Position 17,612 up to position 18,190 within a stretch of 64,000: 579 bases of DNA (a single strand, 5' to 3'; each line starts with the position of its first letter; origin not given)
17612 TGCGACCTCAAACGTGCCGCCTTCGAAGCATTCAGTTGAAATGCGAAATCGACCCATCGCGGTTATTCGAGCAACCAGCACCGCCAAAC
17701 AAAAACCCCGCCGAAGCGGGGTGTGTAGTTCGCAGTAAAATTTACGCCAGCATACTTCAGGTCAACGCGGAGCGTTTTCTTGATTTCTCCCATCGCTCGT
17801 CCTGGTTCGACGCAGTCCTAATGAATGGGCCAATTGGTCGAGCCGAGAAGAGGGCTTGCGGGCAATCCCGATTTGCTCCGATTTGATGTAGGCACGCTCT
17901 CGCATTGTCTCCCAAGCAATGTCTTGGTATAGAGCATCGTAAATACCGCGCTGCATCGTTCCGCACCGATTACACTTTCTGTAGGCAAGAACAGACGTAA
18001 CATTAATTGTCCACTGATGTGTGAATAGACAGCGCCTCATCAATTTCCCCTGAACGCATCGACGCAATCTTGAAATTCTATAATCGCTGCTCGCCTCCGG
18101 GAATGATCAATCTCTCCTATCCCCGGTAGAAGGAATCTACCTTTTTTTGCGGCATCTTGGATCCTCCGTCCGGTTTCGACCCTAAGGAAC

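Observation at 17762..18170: Paralogous Cys/His-rich ~95-aa module with a conserved non-coding leader, once standalone and once fused to PilZ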

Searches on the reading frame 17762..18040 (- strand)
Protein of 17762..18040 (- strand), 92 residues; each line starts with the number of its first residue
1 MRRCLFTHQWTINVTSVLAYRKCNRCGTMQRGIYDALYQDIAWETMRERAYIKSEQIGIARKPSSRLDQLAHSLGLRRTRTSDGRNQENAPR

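Call 7: search_protein_families(library=pfam, proteins=[window:17762-18040:-], max_evalue=1)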
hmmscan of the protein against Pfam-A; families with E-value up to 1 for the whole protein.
window:17762-18040:- (92 aa): 1 family
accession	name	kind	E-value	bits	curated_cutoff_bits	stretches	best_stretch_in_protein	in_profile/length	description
PF20719.2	Med16_C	-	0.051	14.3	21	1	19-52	79-112/123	Mediator complex subunit 16, C-terminal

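Call 8: find_homologous_proteins(query=window:17762-18040:-, max_evalue=0.001)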
Query window:17762-18040:- (92 aa): 37 proteins with E <= 0.001 among 38 candidates.
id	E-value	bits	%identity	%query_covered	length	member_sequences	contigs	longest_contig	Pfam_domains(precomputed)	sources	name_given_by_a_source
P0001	1.4e-37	146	57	90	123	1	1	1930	-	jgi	-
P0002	1.1e-33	133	75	88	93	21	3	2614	-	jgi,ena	-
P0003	4.2e-33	131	55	93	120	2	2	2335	-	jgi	jgi:hypothetical protein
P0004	8.9e-33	130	49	100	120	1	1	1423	-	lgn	-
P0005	3.9e-32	128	69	90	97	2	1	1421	-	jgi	jgi:hypothetical protein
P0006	5.3e-31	124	69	88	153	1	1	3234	-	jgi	-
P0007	7.8e-30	121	50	80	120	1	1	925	-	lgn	-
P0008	4.9e-28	115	54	88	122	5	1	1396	-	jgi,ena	-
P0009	6.6e-28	115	60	97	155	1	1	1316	-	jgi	-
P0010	1.3e-27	114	66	83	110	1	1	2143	-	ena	-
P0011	2.0e-27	113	49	90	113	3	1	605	-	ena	-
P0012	2.2e-27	113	65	90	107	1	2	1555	-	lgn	-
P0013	9.6e-26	108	61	80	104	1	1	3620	-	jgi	-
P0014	1.1e-25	107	64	87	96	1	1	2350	-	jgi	jgi:hypothetical protein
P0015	3.6e-25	106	60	88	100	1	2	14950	-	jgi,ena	-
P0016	7.0e-25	105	60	88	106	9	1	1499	-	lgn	-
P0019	5.3e-24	102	55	98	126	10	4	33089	-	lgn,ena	-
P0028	9.8e-22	95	58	88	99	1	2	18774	-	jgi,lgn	-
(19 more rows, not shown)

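Call 13: find_related_loci(query=A4, collection=genome_contigs, flank=3000)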
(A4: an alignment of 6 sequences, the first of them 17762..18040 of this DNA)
Query A4 (92 aa) in genome_contigs; peptide patterns used: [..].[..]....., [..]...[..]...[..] (x = any residue, [..] = any of these).
317 stretches matched a pattern; 4 encode a relative of the query (tblastn E <= 1e-3); 4 distinct loci.
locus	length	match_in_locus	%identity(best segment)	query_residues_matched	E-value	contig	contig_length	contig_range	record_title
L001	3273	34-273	69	13-92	3e-36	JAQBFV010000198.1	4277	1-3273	MAG: Betaproteobacteria bacterium isolate MAG_442_bin-18 442_bin-18_ctg-198, whole genome shotgun sequence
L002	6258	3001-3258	62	3-83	2e-34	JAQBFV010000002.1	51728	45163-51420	MAG: Betaproteobacteria bacterium isolate MAG_442_bin-18 442_bin-18_ctg-002, whole genome shotgun sequence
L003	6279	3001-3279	56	3-84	2e-32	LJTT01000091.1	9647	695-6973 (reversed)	MAG: Betaproteobacteria bacterium SG8_41 WOR_8-12_8700, whole genome shotgun sequence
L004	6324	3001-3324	54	3-83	7e-31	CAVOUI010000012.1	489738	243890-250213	MAG: uncultured beta proteobacterium isolate MFD10007.bin.2.149 genome assembly, contig: contig_29626, whole genome shot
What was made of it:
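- Tried and rejected: It worked with 6 sequences (call 13).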

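Call 14: find_related_loci(query=A4, collection=metagenome_contigs, flank=3000)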
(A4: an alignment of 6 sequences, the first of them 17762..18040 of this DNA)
Query A4 (92 aa) in metagenome_contigs; peptide patterns used: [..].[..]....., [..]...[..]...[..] (x = any residue, [..] = any of these).
398 stretches matched a pattern; 34 encode a relative of the query (tblastn E <= 1e-3); 34 distinct loci.
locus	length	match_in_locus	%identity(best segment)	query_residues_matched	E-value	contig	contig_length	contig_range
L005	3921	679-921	75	3-83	1e-40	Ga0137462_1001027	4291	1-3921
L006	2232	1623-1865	75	3-83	2e-39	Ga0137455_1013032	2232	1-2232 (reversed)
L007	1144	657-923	71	3-88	2e-40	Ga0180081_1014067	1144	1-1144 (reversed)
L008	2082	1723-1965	74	3-83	3e-39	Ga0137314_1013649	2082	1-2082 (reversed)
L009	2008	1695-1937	75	3-83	2e-39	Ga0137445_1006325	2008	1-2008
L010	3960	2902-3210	63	1-92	4e-39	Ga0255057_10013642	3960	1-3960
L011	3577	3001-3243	75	3-83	2e-39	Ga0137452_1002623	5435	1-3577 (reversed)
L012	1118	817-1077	70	3-85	4e-40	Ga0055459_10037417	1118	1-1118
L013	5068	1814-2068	71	3-83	6e-38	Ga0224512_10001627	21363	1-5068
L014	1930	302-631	57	1-83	4e-35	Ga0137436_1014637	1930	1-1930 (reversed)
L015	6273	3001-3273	63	3-90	7e-35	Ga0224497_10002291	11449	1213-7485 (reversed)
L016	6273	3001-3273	63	3-90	7e-35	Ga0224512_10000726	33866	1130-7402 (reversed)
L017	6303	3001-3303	59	1-91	1e-33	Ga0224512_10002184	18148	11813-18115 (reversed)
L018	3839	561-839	60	3-84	2e-33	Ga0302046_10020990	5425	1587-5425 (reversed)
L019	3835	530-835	56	1-91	4e-33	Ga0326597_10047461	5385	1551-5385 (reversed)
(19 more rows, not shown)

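Call 20: find_encoding_contigs(protein=P0006, flank=3000, max_places=4)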
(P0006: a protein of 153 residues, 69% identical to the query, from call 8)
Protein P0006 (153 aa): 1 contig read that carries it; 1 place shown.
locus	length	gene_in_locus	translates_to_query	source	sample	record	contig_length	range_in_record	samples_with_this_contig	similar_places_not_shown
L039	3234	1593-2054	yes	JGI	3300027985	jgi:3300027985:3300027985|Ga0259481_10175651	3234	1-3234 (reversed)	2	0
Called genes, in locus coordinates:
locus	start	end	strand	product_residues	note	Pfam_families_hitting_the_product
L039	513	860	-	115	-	PF18602:Rap1a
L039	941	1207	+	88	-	-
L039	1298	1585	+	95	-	-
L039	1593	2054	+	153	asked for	-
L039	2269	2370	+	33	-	-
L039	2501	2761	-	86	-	PF13683:rve_3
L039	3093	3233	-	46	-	?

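Call 21: find_encoding_contigs(protein=P0019, flank=6000, max_places=4)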
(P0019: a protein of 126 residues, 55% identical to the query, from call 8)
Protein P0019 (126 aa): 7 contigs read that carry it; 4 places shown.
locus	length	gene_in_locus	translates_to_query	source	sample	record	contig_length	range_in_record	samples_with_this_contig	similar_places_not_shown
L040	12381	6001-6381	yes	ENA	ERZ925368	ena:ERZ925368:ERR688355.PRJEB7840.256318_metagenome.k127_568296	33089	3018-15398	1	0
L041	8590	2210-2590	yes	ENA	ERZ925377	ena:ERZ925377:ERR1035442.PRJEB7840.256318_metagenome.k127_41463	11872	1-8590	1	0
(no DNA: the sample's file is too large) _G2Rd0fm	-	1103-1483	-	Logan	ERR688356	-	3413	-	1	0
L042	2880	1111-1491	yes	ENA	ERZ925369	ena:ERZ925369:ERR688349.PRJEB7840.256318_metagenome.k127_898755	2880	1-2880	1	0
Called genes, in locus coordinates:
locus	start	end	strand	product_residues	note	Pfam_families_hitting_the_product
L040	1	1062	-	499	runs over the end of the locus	PF05231:MASE1, PF00990:GGDEF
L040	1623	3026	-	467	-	PF03601:Cons_hypoth698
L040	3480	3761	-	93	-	PF01435:Peptidase_M48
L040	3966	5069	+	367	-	PF00756:Esterase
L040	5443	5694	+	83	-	-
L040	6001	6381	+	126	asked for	-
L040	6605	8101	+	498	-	PF02074:Peptidase_M32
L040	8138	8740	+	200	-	PF03795:YCII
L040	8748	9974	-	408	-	PF13406:SLT_2, PF01471:PG_binding_1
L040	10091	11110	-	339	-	PF04199:Cyclase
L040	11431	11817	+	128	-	PF01124:MAPEG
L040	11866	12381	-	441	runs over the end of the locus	PF01554:MatE, PF03023:MurJ, PF01554:MatE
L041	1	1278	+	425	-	?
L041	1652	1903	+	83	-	-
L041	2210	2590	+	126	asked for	-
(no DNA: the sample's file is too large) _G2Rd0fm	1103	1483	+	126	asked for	-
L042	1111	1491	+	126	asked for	-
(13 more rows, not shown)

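Call 27: find_encoding_contigs(protein=P0012, flank=2000, max_places=3)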
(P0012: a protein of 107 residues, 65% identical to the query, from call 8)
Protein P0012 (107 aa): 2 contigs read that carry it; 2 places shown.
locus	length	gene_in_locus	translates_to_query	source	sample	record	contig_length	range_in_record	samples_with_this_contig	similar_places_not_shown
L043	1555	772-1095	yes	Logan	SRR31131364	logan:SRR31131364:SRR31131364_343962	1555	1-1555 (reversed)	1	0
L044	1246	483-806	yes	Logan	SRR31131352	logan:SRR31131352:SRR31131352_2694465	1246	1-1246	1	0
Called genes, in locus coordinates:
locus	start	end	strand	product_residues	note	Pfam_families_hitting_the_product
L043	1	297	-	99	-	?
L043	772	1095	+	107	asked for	-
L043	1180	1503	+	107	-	-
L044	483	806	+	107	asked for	-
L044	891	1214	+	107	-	-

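Call 28: find_encoding_contigs(protein=P0010, flank=2000, max_places=3)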
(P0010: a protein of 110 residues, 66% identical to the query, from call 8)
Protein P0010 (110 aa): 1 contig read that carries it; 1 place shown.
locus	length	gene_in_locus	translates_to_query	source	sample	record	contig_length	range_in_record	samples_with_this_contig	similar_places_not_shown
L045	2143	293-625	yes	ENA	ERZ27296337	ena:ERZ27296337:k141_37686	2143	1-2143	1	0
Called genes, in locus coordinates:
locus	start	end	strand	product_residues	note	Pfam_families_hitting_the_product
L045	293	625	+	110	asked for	-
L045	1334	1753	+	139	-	-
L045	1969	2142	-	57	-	?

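Call 29: find_encoding_contigs(protein=P0028, flank=5000, max_places=3)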
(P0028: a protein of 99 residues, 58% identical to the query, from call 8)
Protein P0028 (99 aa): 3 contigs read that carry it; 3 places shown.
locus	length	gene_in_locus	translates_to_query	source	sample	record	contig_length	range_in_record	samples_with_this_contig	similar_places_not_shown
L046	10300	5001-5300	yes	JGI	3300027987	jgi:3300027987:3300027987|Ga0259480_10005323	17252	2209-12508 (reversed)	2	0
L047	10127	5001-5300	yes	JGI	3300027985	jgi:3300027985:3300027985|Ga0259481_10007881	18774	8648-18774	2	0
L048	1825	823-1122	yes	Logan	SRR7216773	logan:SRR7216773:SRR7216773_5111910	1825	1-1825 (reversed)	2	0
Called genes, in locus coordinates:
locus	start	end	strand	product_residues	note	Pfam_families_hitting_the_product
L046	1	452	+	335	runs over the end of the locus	PF00685:Sulfotransfer_1, PF13469:Sulfotransfer_3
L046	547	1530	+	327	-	PF03401:TctC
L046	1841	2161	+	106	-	-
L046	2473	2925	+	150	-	-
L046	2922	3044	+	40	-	-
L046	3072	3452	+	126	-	PF07883:Cupin_2 (weak)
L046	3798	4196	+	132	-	-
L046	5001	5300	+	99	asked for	-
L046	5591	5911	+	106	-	-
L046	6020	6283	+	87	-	-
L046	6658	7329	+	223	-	-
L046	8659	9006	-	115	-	PF18602:Rap1a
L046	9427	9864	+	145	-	-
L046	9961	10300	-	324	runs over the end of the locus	PF23023:Anti-Pycsar_Apyc1, PF00753:Lactamase_B, PF12706:Lactamase_B_2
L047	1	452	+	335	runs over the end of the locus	PF00685:Sulfotransfer_1, PF13469:Sulfotransfer_3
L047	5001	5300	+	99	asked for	-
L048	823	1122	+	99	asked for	-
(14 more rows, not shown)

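Call 30: find_encoding_contigs(protein=P0009, flank=2000, max_places=3)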
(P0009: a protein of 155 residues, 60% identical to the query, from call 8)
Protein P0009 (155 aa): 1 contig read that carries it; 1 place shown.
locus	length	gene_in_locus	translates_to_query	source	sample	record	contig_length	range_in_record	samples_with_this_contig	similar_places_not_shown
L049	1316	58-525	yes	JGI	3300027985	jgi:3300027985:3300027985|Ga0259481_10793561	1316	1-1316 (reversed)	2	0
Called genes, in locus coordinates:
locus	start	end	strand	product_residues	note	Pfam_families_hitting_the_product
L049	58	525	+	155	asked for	-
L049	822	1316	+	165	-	?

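Call 31: search_protein_representatives(alignment_id=A3)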
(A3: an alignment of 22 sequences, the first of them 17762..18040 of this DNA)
Query: 22 sequences, 97 profile positions. Proteins with E-value up to 0.001 (for the whole library): 55; up to 1e-10: 42; up to 1e-30: 11. The best 55 are listed.
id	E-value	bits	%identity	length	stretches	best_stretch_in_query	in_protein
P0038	2.1e-66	236.1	-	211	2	1-93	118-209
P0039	7.6e-65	231.1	-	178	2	2-95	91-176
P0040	5.4e-62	222.0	-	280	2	1-93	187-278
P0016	1.1e-42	160.1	-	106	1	1-96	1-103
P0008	3.0e-41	155.5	-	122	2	1-68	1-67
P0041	1.1e-37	144.1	-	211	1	1-94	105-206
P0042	1.6e-36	140.3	-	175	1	1-95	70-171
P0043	2.8e-36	139.5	-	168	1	1-91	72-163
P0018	9.5e-34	131.4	-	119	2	1-66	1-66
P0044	1.3e-33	131.0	-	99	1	1-96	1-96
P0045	1.6e-32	127.5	-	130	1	1-93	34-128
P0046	1.9e-30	120.8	-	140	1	4-96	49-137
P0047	2.8e-28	113.9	-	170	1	2-92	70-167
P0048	7.1e-28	112.6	-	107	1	1-93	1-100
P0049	1.1e-27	112.0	-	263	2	1-62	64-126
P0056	1.4e-24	102.0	-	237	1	1-88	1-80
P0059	3.2e-23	97.7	-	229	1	12-78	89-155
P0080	6.3e-09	51.9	-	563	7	7-40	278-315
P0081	6.2e-08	48.7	-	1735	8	6-34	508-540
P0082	9.2e-06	41.7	-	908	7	5-34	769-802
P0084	8.3e-05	38.7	-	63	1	2-47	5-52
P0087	1.7e-04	37.6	-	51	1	2-48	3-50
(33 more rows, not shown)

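Call 32: search_protein_families(library=pfam, proteins=[P0080, P0081, P0082, P0056, P0049, P0059, P0040, P0041], max_evalue=0.01)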
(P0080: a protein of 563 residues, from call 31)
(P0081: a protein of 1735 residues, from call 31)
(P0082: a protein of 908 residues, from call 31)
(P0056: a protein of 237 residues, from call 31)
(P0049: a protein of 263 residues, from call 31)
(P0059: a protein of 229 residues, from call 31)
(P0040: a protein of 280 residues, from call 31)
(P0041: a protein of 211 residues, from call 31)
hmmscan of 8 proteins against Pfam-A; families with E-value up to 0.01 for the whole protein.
P0080 (563 aa): 2 families
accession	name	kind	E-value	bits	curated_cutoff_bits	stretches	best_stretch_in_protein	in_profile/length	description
PF00684.25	DnaJ_CXXCXGXG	-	4.4e-05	24.1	32.7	0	181-205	38-62/65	DnaJ central domain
PF12773.13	DZR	-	0.0048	17.5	27.3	0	288-354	2-45/45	Double zinc ribbon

P0081 (1735 aa): 2 families
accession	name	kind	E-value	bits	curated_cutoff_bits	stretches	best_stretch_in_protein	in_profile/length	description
PF12773.13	DZR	-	4.2e-07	30.5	27.3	0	1327-1395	2-45/45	Double zinc ribbon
PF05901.16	Excalibur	-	0.009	16.8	22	0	785-800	3-18/36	Excalibur calcium-binding domain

P0082 (908 aa): 4 families
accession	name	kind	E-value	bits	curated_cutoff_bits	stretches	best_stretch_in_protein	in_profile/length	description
PF05901.16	Excalibur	-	2.8e-05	24.8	22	0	391-407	4-20/36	Excalibur calcium-binding domain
PF18314.6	FAS_I_H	-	3.4e-05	24.1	23.3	0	427-447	171-191/203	Fatty acid synthase type I helical domain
PF00086.23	Thyroglobulin_1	-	7.9e-05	22.5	20.6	0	422-440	21-39/67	Thyroglobulin type-1 repeat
PF18877.6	SSSPR-51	-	0.00012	22.2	27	0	470-487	27-44/48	SSSPR-51 domain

P0056 (237 aa): 1 family
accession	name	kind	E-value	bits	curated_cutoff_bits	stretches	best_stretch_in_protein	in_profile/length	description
PF07238.19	PilZ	-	5e-06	27.2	22.5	1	128-209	1-85/102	PilZ domain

P0049 (263 aa): 1 family
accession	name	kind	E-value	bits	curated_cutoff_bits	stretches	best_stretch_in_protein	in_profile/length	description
PF07238.19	PilZ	-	3.5e-08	34.1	22.5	1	171-258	2-91/102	PilZ domain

P0059 (229 aa): 0 families

P0040 (280 aa): 0 families

P0041 (211 aa): 0 families

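Call 34: search_protein_families(library=phrogs, proteins=[window:17762-18040:-, P0084, P0087, P0016, P0008], max_evalue=1)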
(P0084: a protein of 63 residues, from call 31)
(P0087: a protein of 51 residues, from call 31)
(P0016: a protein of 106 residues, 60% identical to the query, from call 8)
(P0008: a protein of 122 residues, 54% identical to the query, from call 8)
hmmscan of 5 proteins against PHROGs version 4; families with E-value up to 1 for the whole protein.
window:17762-18040:- (92 aa): 4 families
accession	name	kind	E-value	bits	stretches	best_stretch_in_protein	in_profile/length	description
phrog_2670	-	unknown function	0.0037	18.3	1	4-30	5-33/66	-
phrog_4188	-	unknown function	0.062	14.1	1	8-28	24-44/50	-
phrog_10675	-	unknown function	0.076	14.2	1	18-83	29-87/98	-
phrog_22563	-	unknown function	0.21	12.2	1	9-58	118-167/179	-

P0084 (63 aa): 3 families
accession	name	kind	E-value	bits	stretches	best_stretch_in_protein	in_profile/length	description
phrog_8294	-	unknown function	0.0023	18.9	1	2-15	5-18/56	-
phrog_4188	-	unknown function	0.12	13.2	1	3-38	12-46/50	-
phrog_15735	-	unknown function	0.99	10.6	0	1-36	1-36/41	-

P0087 (51 aa): 2 families
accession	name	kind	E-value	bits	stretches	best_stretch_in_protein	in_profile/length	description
phrog_2670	-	unknown function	0.0091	17.1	1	4-35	5-33/66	-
phrog_8248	-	unknown function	0.21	12.4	1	21-35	34-48/50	-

P0016 (106 aa): 1 family
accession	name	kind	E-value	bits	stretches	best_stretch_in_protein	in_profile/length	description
phrog_2670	-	unknown function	0.0045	18.1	1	3-41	5-34/66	-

P0008 (122 aa): 1 family
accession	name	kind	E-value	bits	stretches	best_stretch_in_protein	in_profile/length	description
phrog_2670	-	unknown function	0.017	16.2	1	3-32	5-33/66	-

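Call 35: search_solved_structures(query=A3, max_evalue=10)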
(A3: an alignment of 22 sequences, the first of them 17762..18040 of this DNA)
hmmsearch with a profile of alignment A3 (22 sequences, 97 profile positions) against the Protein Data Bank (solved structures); distinct sequences matched with E-value up to 10: 2.
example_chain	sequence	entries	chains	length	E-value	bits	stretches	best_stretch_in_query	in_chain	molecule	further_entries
5wuq_A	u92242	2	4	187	0.61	13.4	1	24-85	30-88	ECF RNA polymerase sigma factor SigW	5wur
9bt4_G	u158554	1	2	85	5.9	10.2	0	16-34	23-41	Pyruvate:Ferredoxin Oxidoreductase, subunit delta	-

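Call 44: predict_structure(alignment_id=A3)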
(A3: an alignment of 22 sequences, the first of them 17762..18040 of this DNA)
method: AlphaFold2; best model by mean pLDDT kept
length: 92 residues; sequences in the alignment: 22
mean_pLDDT: 61.2   pTM: 0.35
mean pLDDT of the five models: 61.2, 61.3, 60.1, 58.9, 54.4
residues with pLDDT >= 90: 0; 70-90: 28; 50-70: 48; < 50: 16
segments of 3 or more residues with pLDDT < 50: 81-92
pLDDT, mean of each block of 10 residues (from residue 1): 57 62 75 77 70 56 56 59 42 43
secondary structure, 60 per line:
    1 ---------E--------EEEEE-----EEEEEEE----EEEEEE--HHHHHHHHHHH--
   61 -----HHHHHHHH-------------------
elements in order: E19-23 E29-35 E40-45 H48-58 H66-73
